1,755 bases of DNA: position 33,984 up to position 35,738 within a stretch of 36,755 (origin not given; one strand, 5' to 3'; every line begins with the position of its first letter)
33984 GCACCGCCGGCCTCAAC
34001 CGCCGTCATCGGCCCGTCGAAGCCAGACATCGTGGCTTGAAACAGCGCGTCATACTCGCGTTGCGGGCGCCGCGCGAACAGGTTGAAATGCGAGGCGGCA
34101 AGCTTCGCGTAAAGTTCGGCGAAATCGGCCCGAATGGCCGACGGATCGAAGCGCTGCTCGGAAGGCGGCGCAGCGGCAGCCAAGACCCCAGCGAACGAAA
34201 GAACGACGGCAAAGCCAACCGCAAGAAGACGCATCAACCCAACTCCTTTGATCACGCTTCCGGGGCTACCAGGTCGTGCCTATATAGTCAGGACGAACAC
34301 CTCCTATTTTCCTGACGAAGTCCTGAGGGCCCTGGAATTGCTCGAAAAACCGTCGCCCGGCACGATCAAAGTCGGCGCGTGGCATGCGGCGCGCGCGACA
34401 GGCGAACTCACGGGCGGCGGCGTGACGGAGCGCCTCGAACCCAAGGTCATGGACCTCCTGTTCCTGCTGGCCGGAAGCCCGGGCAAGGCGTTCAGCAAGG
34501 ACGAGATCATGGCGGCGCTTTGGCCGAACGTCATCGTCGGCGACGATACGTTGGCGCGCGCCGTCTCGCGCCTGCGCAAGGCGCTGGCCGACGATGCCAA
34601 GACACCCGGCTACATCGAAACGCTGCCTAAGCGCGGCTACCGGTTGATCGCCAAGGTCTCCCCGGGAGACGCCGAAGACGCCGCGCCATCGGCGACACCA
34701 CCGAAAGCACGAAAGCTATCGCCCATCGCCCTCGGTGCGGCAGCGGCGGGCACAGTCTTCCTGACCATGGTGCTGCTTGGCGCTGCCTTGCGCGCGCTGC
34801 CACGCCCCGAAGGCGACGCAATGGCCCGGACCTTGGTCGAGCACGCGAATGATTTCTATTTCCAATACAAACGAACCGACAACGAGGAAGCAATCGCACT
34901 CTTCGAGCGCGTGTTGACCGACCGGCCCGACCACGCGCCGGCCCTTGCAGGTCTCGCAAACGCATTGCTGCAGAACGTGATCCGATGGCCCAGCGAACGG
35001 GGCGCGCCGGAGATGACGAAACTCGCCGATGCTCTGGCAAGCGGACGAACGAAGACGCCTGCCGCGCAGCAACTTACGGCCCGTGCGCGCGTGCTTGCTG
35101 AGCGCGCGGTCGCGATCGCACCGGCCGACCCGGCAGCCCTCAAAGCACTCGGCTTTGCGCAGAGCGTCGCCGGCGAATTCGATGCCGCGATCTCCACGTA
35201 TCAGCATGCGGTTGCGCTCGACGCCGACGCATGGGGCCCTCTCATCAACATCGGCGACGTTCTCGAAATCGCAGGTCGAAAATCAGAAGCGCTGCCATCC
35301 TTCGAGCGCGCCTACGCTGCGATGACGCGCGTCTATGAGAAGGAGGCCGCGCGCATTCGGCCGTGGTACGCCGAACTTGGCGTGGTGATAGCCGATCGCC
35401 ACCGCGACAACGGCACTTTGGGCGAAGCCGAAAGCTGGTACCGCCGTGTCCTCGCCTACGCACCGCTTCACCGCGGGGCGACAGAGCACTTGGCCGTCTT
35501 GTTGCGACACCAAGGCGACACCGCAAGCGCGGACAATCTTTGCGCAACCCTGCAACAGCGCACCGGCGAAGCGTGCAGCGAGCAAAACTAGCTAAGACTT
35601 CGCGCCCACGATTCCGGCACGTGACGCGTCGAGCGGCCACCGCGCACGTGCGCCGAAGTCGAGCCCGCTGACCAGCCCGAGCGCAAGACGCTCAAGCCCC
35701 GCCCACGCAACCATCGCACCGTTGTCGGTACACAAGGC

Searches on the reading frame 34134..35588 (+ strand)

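Call 3: search_protein_families(library=pfam, proteins=[window:34134-35588:+], max_evalue=1)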
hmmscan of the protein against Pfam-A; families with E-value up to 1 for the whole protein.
window:34134-35588:+ (485 aa): 20 families
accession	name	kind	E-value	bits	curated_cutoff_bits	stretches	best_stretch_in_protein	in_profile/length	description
PF00486.34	Trans_reg_C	-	2.1e-16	60.2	26.2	1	100-171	5-77/77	Transcriptional regulatory protein, C terminal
PF14559.12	TPR_19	-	8.1e-13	48.9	25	3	249-280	6-37/68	Tetratricopeptide repeat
PF13432.12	TPR_16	-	3.8e-10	40.5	32.7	3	419-466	3-50/65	Tetratricopeptide repeat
PF07719.23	TPR_2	-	2e-09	37.3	27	1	334-363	2-31/34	Tetratricopeptide repeat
PF13431.12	TPR_17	-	4.8e-08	33.1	24.4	1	321-353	1-33/34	Tetratricopeptide repeat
PF13414.12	TPR_11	-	5.6e-08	32.8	26.8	2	347-377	8-38/42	TPR repeat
PF13424.12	TPR_12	-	1.5e-07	32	30.1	1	371-441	7-73/77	Tetratricopeptide repeat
PF13176.12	TPR_7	-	1.5e-07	31.3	27.9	0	336-363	2-29/36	Tetratricopeptide repeat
PF13428.12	TPR_14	-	2.3e-07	31.3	23.5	2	311-340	13-42/44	Tetratricopeptide repeat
PF00515.34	TPR_1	-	5.7e-07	29.5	27.8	1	334-363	2-31/34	Tetratricopeptide repeat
PF13181.12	TPR_8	-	8.8e-06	25.9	25.7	0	347-365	15-33/34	Tetratricopeptide repeat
PF25064.1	ARM_TT21_5th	-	3.4e-05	24.6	27.8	1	244-278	11-45/117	TT21 fifth ARM repeats domain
PF24575.1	TPR_Slam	-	0.00015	22.6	35.2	1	245-281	58-94/104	Surface lipoprotein assembly modifier, N-terminal TPR repeats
PF20308.4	TPR-S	-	0.00023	22.1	27.6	1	251-372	3-97/102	Tetratricopeptide Repeats-Sensor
PF13174.12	TPR_6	-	0.0013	19.7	26.3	0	244-266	10-32/33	Tetratricopeptide repeat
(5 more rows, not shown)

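Call 4: search_protein_families(library=ncbifam, proteins=[window:34134-35588:+], max_evalue=1)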
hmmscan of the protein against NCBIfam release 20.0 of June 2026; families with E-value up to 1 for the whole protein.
window:34134-35588:+ (485 aa): 36 families (the best 25 are shown)
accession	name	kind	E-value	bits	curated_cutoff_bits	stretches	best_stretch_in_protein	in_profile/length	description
NF007540.1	PRK10153.1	equivalog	3.1e-20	72.5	400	1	78-184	6-113/516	lysine decarboxylation/transport transcriptional activator CadC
TIGR02917.1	PEP_TPR_lipo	equivalog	1.1e-11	43.4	312.2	1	245-394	510-662/899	XrtA/PEP-CTERM system TPR-repeat protein PrsT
NF009037.0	PRK12370.1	equivalog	3e-10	39.1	589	1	101-174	36-108/553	HilA/EilA family virulence transcriptional regulator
NF040959.1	MamA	equivalog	9.2e-10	38.3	200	2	321-393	127-199/204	magnetosome protein MamA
NF033758.1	gliding_GltE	equivalog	8.1e-09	34.9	225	2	412-475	90-148/411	adventurous gliding motility TPR repeat lipoprotein GltE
TIGR02521.1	type_IV_pilW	equivalog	2.2e-08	34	154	1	312-478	44-200/234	type IV pilus biogenesis/stability protein PilW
NF005568.0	PRK07239.1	equivalog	2.7e-08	33.1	273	1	95-174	300-374/381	uroporphyrinogen-III synthase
NF052415.1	T3SS_chap_SctY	equivalog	1.7e-07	31.7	70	2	315-370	22-79/106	type III secretion apparatus assembly chaperone SctY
NF033120.0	vanR_FM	exception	9.4e-07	28.7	460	1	100-170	157-228/231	vancomycin resistance response regulator transcription factor, VanR-F/VanR-M family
NF008870.1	PRK11906.1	equivalog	4e-06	26.1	800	1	90-175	21-105/458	HilA family transcriptional regulator YgeH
NF033920.0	C39_PA2778_fam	equivalog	7.3e-06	25.6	150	1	315-395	172-252/255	PA2778 family cysteine peptidase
NF007977.0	PRK10701.1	equivalog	1e-05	25.1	330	1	106-172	167-234/241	two-component system response regulator RstA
NF040689.1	MtrAB_MtrA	equivalog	1.3e-05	24.6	300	1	74-170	120-217/219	MtrAB system response regulator MtrA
NF045944.1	ResRegRpaBCyano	equivalog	4.2e-05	23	330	1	76-170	129-226/229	response regulator transcription factor RpaB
NF053854.1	RespRegPhoBBctds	equivalog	5.9e-05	22.5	270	1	100-156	155-212/225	two-component system response regulator PhoB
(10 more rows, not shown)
